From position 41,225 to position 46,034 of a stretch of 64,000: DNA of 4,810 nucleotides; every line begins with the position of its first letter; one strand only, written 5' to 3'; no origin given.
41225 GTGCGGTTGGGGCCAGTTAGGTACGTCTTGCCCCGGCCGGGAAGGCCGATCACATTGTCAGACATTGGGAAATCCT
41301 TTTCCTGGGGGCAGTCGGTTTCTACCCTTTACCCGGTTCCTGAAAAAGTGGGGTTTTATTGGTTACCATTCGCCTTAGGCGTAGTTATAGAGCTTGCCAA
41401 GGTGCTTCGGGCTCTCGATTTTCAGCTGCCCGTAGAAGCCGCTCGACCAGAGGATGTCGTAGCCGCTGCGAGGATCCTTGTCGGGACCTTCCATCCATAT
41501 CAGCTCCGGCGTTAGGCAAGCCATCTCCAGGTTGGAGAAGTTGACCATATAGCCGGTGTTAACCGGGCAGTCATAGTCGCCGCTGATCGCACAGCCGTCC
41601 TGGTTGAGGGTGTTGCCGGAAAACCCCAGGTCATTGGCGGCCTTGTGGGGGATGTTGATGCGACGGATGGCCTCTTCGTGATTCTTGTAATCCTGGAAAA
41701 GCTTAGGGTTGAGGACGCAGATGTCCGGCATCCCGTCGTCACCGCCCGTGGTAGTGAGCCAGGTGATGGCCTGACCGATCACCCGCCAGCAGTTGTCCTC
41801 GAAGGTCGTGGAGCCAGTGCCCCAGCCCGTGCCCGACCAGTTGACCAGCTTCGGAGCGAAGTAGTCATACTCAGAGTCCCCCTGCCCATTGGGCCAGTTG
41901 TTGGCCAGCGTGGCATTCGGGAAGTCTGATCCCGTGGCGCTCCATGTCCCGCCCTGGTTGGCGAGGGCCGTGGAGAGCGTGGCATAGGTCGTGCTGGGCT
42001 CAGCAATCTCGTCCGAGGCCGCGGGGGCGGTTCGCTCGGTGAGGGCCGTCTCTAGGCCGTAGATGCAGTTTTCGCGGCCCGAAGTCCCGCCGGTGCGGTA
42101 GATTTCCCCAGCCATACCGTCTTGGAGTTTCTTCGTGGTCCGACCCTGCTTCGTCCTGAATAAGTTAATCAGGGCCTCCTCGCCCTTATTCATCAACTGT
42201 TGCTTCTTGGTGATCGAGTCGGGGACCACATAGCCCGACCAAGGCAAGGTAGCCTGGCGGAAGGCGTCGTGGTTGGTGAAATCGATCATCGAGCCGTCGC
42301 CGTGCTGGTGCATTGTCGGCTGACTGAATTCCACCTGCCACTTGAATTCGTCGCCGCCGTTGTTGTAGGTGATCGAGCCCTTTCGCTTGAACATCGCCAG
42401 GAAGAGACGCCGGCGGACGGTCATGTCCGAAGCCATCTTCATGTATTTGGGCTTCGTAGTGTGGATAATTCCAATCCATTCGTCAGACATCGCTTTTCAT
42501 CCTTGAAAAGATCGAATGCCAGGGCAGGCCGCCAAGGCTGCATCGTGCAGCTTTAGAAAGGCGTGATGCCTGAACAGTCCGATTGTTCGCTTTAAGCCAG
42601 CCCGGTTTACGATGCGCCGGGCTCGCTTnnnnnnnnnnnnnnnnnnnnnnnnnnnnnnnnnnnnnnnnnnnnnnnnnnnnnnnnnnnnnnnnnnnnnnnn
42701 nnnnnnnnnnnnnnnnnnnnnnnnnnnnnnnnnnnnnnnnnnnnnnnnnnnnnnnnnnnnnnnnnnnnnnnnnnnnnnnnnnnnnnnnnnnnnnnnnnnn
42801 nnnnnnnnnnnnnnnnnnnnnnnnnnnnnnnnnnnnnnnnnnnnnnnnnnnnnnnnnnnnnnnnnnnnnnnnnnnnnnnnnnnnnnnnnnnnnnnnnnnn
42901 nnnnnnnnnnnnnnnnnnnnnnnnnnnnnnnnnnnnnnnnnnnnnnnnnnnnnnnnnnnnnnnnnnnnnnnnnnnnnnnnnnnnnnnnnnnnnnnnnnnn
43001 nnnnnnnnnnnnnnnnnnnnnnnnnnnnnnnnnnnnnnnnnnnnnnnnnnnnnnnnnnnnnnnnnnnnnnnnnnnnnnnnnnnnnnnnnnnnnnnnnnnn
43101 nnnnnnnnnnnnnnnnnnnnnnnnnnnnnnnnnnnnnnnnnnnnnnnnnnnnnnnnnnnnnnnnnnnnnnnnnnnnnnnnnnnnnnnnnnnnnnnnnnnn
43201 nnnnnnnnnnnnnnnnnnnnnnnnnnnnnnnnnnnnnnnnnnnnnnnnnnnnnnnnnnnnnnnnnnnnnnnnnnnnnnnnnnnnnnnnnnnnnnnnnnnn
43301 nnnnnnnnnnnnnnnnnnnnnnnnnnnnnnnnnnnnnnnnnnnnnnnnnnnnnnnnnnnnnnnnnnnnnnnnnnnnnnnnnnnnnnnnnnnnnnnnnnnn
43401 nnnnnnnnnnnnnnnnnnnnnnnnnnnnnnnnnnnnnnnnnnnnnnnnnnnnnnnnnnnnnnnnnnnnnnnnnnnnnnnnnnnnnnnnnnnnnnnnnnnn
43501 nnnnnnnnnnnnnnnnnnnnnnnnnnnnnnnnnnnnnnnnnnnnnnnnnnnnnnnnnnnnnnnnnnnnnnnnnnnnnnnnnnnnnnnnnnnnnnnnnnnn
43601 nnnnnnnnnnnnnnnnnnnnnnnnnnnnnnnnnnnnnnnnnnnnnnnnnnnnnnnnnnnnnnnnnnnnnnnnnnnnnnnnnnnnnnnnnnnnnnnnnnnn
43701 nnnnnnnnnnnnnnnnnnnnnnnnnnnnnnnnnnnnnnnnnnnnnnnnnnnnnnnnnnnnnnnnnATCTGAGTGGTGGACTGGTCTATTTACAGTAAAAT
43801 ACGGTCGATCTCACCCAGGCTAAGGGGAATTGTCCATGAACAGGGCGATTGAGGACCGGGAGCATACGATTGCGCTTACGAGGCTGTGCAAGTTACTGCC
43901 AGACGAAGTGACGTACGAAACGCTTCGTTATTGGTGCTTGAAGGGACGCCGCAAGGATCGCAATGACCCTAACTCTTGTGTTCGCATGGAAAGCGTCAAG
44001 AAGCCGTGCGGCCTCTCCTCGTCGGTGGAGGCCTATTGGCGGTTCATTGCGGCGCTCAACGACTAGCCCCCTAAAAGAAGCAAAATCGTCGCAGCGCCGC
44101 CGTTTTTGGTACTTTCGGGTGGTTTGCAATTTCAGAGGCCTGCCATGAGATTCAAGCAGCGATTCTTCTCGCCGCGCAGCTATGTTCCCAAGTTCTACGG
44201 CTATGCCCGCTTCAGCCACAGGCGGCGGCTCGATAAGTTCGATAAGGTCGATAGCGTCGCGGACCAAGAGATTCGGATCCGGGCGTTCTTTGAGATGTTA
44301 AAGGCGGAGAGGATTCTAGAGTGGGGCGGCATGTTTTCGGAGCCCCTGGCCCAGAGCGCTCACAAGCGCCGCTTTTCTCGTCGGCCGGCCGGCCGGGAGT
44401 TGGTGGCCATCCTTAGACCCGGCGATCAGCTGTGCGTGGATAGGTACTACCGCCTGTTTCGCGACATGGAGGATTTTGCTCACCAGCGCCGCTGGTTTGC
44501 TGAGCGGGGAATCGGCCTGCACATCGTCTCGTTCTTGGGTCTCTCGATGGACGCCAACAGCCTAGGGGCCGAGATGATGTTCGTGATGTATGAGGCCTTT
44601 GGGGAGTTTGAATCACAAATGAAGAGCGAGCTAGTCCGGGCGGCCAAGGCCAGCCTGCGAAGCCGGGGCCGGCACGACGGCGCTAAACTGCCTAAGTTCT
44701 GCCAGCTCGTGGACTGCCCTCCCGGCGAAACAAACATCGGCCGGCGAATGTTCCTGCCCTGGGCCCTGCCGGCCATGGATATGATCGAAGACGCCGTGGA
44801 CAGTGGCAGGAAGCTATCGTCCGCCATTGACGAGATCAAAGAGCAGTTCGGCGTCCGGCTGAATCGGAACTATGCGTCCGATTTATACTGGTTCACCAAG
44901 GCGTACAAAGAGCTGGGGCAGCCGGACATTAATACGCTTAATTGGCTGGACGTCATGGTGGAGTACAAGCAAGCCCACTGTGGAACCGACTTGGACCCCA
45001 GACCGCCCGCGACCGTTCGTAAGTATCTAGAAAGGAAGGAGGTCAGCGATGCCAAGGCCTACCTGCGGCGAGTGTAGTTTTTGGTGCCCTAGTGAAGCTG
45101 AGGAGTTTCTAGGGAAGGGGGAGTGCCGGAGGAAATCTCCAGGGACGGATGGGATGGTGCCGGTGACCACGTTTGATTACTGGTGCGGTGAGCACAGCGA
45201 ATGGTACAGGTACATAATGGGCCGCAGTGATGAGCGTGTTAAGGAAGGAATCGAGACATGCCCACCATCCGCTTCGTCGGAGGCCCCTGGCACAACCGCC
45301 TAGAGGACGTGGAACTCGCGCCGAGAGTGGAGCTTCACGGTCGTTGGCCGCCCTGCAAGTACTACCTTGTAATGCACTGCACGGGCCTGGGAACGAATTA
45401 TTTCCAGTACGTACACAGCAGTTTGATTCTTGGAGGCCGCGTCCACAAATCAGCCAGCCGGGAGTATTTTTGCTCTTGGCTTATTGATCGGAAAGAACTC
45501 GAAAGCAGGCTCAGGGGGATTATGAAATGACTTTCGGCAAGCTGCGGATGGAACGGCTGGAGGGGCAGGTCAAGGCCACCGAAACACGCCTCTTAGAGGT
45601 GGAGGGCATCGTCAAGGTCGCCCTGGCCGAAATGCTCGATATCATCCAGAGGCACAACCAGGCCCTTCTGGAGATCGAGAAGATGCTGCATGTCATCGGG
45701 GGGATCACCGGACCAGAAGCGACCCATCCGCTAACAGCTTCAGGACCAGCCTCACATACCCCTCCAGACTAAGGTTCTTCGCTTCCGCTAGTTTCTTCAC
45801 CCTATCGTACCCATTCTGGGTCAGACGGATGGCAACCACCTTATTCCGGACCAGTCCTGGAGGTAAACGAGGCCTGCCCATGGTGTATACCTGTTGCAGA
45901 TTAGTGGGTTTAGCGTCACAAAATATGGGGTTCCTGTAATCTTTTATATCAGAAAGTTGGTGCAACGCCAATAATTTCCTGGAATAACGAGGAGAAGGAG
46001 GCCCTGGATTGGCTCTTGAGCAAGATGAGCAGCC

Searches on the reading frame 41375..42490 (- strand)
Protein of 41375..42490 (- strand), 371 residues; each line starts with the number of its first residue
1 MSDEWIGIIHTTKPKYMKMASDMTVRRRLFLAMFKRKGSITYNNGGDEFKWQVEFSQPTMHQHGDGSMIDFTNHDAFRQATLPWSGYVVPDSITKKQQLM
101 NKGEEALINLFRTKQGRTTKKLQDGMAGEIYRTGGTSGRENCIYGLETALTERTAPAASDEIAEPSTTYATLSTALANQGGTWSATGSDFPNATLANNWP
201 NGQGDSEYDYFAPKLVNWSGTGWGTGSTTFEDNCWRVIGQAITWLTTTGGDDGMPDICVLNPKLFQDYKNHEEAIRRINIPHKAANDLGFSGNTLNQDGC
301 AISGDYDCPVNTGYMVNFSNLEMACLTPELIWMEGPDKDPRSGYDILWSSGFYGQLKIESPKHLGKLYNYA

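Call 12: search_protein_families(library=phrogs, proteins=[window:41375-42490:-], max_evalue=0.001)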
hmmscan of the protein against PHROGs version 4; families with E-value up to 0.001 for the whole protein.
window:41375-42490:- (371 aa): 1 family
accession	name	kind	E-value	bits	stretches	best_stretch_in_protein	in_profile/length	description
phrog_9953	-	head and packaging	1.9e-21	77.7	1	4-157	8-161/329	major head protein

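Call 26: find_related_loci(query=window:41375-42490:-, collection=viral_contigs, flank=10000)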
Query window:41375-42490:- (371 aa) in viral_contigs; peptide patterns used: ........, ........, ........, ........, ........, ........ (x = any residue, [..] = any of these).
13 stretches matched a pattern; 13 encode a relative of the query (tblastn E <= 1e-3); 13 distinct loci.
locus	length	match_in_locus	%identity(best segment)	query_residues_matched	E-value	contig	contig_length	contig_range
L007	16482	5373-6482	76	1-371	0e+0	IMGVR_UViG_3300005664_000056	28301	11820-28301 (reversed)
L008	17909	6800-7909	71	1-371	0e+0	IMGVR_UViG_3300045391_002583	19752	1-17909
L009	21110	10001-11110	72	1-371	0e+0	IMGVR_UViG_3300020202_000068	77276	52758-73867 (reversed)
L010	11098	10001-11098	62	1-367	2e-159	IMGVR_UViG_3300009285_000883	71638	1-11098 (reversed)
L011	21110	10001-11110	60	1-371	3e-155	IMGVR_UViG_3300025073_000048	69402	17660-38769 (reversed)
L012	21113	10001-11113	58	1-371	1e-148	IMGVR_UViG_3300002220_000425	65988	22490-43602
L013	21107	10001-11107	55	1-371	3e-142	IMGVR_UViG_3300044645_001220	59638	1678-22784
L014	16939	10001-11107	55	1-371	3e-142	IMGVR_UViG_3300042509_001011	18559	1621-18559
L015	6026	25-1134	54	1-371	9e-139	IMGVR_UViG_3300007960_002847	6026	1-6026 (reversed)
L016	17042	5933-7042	56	1-371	4e-134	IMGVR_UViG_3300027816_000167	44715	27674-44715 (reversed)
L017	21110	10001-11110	56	1-371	4e-134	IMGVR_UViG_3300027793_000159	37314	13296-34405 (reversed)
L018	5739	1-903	54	69-371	1e-110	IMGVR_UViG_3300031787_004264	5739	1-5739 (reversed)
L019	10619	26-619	59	172-371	6e-76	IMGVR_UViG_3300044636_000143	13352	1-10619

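Call 51: search_dna_similar(query=window:41375-42490:-, collection=phages, mode=protein, max_rows=10)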
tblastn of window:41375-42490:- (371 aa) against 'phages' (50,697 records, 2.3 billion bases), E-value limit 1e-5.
No match.

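Call 76: search_protein_families(library=pfam, proteins=[L009:4724-4924:+], max_evalue=0.1)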
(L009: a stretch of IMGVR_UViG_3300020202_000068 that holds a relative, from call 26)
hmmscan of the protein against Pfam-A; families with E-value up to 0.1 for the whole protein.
L009:4724-4924:+ (66 aa): 4 families
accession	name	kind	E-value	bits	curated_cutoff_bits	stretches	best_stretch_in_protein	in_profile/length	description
PF21983.2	NikA-like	-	2.5e-05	24.8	27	1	21-56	3-38/72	Mobilization protein NikA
PF16693.10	Yop-YscD_ppl_1st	-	0.00055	20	24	1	29-59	11-43/62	YscD/CdsD-like Bon-like domain 1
PF16777.11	RHH_7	-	0.0036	18.1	27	1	8-56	18-66/74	Transcriptional regulator, RHH-like, CopG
PF12441.14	CopG_antitoxin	-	0.0081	17.3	28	1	21-58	41-78/79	CopG antitoxin of type II toxin-antitoxin system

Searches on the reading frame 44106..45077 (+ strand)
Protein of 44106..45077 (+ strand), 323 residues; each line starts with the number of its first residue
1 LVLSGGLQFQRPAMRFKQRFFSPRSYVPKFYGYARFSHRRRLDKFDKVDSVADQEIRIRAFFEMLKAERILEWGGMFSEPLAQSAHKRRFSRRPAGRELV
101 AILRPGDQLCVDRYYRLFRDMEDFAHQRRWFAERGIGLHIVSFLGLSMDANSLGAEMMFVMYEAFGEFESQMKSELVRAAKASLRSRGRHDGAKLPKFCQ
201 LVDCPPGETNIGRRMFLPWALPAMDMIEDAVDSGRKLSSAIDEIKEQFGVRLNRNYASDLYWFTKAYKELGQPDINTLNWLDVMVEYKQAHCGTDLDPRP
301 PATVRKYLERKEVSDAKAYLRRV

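Call 11: search_protein_families(library=phrogs, proteins=[window:44106-45077:+], max_evalue=0.01)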
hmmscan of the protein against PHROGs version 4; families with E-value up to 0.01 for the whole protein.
window:44106-45077:+ (323 aa): 2 families
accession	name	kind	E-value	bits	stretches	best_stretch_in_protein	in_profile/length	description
phrog_125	-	DNA, RNA and nucleotide metabolism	2.7e-15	57.6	1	29-195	21-161/254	DNA invertase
phrog_95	-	integration and excision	2.6e-10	40.5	1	29-195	89-244/651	integrase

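Call 13: search_protein_families(library=pfam, proteins=[window:44106-45077:+], max_evalue=1)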
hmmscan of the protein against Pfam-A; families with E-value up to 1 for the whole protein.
window:44106-45077:+ (323 aa): 1 family
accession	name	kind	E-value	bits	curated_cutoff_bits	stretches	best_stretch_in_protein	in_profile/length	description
PF00239.26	Resolvase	-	1.7e-15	57.8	23.3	1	31-189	2-144/145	Resolvase, N terminal domain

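Call 27: find_related_loci(query=window:44106-45077:+, collection=viral_contigs, flank=8000)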
Query window:44106-45077:+ (323 aa) in viral_contigs; peptide patterns used: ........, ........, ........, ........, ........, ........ (x = any residue, [..] = any of these).
1 stretches matched a pattern, but none encodes a relative of the query by tblastn (E <= 1e-3).

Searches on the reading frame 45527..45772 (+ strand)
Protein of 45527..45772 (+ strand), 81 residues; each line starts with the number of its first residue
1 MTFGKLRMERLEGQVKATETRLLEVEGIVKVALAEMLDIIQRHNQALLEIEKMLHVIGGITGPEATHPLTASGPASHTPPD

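Call 76: search_protein_families(library=pfam, proteins=[window:45527-45772:+], max_evalue=0.1)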
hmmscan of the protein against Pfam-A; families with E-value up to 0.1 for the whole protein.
window:45527-45772:+ (81 aa): 1 family
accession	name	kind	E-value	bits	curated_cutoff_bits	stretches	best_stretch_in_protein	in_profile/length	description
PF07058.16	MAP70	-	0.092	11.9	27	0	11-48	144-183/554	Microtubule-associated protein 70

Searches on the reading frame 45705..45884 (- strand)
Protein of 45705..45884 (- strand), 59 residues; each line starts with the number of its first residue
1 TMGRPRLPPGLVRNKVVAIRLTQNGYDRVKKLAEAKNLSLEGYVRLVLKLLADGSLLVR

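Call 76: search_protein_families(library=pfam, proteins=[window:45705-45884:-], max_evalue=0.1)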
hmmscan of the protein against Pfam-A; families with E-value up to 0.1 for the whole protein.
window:45705-45884:- (59 aa): 3 families
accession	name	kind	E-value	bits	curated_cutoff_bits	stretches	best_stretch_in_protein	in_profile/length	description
PF21983.2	NikA-like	-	0.00029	21.3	27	1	13-46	3-36/72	Mobilization protein NikA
PF22746.1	SHOCT-like_DUF2089-C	-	0.075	13.1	27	0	43-56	2-15/32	SHOCT-like domain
PF16777.11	RHH_7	-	0.096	13.5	27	1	14-51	31-69/74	Transcriptional regulator, RHH-like, CopG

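Call 82: find_homologous_proteins(query=window:45705-45884:-, max_evalue=0.001)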
Query window:45705-45884:- (59 aa): 1 proteins with E <= 0.001 among 1 candidates.
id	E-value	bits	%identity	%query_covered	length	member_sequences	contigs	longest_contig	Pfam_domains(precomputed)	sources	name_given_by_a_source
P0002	2.8e-28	113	100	98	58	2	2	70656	-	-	-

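Call 84: find_related_loci(query=A4, collection=viral_contigs, flank=5000)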
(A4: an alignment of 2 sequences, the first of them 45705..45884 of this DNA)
Query A4 (59 aa) in viral_contigs; peptide patterns used: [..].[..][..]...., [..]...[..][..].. (x = any residue, [..] = any of these).
31 stretches matched a pattern; 1 encode a relative of the query (tblastn E <= 1e-3); 1 distinct loci.
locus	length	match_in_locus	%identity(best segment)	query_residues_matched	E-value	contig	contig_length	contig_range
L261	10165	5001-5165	60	3-57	7e-20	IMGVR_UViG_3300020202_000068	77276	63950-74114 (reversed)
